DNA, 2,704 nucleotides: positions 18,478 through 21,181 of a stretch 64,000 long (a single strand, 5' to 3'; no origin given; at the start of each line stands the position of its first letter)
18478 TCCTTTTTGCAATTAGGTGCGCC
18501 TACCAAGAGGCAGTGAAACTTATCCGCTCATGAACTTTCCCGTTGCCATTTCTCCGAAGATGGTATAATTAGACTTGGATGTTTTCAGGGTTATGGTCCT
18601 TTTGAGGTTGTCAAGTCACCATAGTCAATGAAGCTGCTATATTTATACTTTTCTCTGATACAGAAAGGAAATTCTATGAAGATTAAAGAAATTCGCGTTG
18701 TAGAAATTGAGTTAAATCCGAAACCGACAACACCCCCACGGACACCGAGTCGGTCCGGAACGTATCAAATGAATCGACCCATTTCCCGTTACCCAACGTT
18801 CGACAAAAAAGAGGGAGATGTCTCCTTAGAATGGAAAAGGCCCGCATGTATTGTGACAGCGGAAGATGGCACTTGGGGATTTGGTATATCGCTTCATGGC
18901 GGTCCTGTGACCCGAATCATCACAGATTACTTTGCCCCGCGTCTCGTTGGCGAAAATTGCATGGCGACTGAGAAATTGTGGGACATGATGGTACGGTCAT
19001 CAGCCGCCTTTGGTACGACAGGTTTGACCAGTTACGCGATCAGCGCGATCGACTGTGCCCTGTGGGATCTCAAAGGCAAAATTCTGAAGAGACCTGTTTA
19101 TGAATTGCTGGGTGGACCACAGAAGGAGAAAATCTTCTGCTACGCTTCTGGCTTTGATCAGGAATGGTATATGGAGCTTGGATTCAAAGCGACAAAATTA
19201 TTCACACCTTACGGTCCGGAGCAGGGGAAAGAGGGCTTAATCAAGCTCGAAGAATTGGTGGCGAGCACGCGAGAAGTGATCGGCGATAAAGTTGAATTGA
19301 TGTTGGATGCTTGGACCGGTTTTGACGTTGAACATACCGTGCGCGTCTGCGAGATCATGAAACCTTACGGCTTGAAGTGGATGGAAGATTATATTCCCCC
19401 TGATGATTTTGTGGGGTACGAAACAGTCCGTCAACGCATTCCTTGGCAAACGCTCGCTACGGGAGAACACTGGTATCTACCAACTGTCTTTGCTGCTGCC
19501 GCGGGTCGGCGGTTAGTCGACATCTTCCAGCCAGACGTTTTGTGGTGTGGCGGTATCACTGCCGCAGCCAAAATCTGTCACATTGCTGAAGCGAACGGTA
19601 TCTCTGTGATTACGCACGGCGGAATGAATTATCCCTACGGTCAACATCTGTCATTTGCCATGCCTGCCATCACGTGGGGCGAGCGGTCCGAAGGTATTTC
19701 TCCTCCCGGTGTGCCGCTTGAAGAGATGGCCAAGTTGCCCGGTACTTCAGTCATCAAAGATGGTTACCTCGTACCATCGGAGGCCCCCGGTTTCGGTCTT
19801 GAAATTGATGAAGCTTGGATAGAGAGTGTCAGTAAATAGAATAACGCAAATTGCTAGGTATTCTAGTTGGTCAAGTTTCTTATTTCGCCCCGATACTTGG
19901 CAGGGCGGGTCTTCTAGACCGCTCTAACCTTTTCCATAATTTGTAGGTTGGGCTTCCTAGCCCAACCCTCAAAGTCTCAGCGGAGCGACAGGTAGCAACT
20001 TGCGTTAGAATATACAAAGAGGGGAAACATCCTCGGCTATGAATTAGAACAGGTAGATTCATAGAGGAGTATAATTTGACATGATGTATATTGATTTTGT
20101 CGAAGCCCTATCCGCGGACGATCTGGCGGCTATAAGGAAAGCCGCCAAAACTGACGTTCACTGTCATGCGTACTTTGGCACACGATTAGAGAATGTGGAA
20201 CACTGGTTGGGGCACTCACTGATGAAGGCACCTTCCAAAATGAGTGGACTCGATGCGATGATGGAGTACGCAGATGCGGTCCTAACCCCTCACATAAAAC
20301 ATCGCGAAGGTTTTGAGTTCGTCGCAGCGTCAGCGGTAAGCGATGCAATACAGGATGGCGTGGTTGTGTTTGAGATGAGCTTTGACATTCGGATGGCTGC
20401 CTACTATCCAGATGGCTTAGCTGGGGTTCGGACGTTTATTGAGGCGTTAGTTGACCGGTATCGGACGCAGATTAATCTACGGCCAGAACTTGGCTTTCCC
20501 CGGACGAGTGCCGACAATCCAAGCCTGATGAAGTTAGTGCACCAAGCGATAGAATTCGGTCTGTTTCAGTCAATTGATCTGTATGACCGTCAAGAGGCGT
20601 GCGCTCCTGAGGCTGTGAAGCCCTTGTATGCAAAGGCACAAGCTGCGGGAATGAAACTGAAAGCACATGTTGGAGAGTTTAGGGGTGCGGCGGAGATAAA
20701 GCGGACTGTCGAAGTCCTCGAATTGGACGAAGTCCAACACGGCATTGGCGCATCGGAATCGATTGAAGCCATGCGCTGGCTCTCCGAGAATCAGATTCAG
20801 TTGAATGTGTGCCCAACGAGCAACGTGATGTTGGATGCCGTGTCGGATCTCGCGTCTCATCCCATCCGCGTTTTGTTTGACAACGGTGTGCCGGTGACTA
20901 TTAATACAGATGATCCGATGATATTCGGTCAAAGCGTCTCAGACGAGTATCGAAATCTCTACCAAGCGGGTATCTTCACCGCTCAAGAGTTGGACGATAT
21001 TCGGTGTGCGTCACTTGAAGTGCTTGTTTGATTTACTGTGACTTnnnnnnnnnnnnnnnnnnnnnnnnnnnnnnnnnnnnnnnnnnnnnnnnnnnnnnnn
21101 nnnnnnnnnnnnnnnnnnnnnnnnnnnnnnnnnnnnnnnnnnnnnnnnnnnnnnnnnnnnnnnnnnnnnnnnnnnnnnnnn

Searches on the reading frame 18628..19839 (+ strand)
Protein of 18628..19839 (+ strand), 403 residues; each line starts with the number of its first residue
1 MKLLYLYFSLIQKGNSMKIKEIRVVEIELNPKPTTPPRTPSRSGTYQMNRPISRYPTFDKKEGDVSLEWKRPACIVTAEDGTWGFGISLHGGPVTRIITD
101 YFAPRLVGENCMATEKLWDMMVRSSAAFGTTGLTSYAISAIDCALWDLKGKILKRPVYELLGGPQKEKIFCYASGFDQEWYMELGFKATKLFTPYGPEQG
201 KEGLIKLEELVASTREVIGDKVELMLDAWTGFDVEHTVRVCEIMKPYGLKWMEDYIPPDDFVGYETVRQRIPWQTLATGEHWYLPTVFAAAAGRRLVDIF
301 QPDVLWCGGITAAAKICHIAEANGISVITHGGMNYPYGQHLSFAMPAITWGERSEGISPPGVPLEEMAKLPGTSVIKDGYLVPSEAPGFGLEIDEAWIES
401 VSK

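Call 47: search_protein_families(library=ncbifam, proteins=[window:18628-19839:+], max_evalue=0.00001)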
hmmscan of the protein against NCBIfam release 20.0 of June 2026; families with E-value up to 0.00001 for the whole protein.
window:18628-19839:+ (403 aa): 10 families
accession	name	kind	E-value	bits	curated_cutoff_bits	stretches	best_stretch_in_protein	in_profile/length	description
NF011968.0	PRK15440.1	equivalog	1.2e-65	221.9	393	1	48-343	35-332/395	L-rhamnonate dehydratase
NF040790.2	glucon_galact_dh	equivalog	4.2e-36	124.6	750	1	76-401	30-369/390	bifunctional D-gluconate/D-galactonate dehydratase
NF010624.0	PRK14017.1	equivalog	1.5e-34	119.7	311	1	76-402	20-361/382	galactonate dehydratase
NF043051.1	ManoateDhtManD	equivalog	1.4e-33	116.3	550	2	77-174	23-122/403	D-mannonate dehydratase ManD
NF047820.1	TalGalacDh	equivalog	2.1e-32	112.5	500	1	76-395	43-358/371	L-talarate/galactarate dehydratase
NF011654.0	PRK15072.1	subfamily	7.7e-31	107.3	430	2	76-177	22-127/404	D-galactonate dehydratase family protein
NF040866.1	AraD_Arch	equivalog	3.5e-30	105.2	650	1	76-399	39-367/372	arabinonate dehydratase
TIGR02534.1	mucon_cyclo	subfamily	7.3e-16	58.2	334.95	1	95-399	63-363/368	muconate/chloromuconate family cycloisomerase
NF043002.1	HProlDhtase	equivalog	3.2e-08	32.8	500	1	102-244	72-210/366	cis-3-hydroxy-L-proline dehydratase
NF042940.1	racemase_DgcA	equivalog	4.5e-06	26.1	400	0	137-329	84-268/323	N-acetyl-D-Glu racemase DgcA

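Call 51: find_related_loci(query=window:18628-19839:+, collection=metagenome_contigs, flank=1500)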
Query window:18628-19839:+ (403 aa) in metagenome_contigs; peptide patterns used: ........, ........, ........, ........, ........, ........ (x = any residue, [..] = any of these).
338 stretches matched a pattern; 128 encode a relative of the query (tblastn E <= 1e-3); the best 80 are kept; 80 distinct loci.
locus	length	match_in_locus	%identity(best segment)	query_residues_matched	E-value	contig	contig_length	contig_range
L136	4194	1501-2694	88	4-400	0e+0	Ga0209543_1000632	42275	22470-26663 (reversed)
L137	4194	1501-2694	88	4-400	0e+0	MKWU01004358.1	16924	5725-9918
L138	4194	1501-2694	88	4-400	0e+0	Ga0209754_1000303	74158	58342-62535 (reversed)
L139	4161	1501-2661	85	14-401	0e+0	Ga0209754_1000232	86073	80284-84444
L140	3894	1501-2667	83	12-401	0e+0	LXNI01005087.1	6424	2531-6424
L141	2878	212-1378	85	12-401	0e+0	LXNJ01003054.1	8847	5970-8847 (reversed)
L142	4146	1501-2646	77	17-403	0e+0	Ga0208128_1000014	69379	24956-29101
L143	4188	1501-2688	74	2-403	0e+0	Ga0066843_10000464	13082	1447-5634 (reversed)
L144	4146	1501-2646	76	17-403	0e+0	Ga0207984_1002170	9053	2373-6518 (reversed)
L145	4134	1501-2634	77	21-403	0e+0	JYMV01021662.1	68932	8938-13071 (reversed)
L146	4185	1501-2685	74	9-402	0e+0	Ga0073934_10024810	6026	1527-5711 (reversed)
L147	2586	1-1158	75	18-402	0e+0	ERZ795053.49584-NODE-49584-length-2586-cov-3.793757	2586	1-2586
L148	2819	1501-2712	70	2-403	0e+0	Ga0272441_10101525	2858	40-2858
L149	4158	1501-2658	74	17-401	0e+0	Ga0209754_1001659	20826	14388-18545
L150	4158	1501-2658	74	17-401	0e+0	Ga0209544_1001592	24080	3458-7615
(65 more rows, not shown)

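Call 53: find_encoding_contigs(protein=window:18628-19839:+, flank=1500, max_places=8)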
Protein window:18628-19839:+ (403 aa): no gene with exactly this product is on record in the collection.

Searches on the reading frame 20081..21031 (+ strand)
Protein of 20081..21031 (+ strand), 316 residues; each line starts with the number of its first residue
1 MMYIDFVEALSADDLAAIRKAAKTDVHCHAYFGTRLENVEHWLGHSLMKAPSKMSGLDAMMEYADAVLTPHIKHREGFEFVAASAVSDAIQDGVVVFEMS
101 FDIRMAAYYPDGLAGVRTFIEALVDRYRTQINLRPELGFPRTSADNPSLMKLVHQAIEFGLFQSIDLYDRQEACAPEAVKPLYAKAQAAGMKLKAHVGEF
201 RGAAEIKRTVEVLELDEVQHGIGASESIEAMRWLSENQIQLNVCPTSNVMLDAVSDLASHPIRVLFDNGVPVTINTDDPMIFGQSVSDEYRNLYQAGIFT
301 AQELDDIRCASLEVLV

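Call 22: find_encoding_contigs(protein=window:20081-21031:+, flank=3000, max_places=6)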
Protein window:20081-21031:+ (316 aa): no gene with exactly this product is on record in the collection.

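Call 47: search_protein_families(library=ncbifam, proteins=[window:20081-21031:+], max_evalue=0.00001)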
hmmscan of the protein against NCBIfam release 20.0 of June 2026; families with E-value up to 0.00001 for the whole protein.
window:20081-21031:+ (316 aa): 11 families
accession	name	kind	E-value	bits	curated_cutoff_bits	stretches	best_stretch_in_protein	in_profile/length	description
NF006856.0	PRK09358.3-3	equivalog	2.5e-77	260.1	510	1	3-312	2-311/316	adenosine deaminase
NF006859.0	PRK09358.3-6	equivalog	3.7e-59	200.4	549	1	14-306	3-294/299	adenosine deaminase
TIGR01430.1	aden_deam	equivalog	9.4e-35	120.2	216.55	1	49-313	41-307/323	adenosine deaminase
NF006848.0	PRK09358.1-3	equivalog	5e-31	108.2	426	1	180-313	174-307/325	adenosine deaminase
NF006850.0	PRK09358.1-6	equivalog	1.2e-30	106.5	419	1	77-313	73-311/334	adenosine deaminase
NF006854.0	PRK09358.3-1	equivalog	3.2e-30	105.4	530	1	179-291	184-296/344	adenosine deaminase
NF006849.0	PRK09358.1-5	equivalog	6.5e-27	94.5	494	1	178-312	186-320/350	adenosine deaminase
NF006846.0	PRK09358.1-1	equivalog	9e-24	84.1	459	1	164-314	165-315/333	adenosine deaminase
NF006847.0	PRK09358.1-2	equivalog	1.9e-16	59.8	412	1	129-312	142-335/364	adenosine deaminase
TIGR01431.1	adm_rel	subfamily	4e-10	39.1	315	1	217-285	351-419/479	adenosine deaminase-related growth factor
TIGR01224.1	hutI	equivalog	2.2e-06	26.8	298.15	1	154-277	174-290/377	imidazolonepropionase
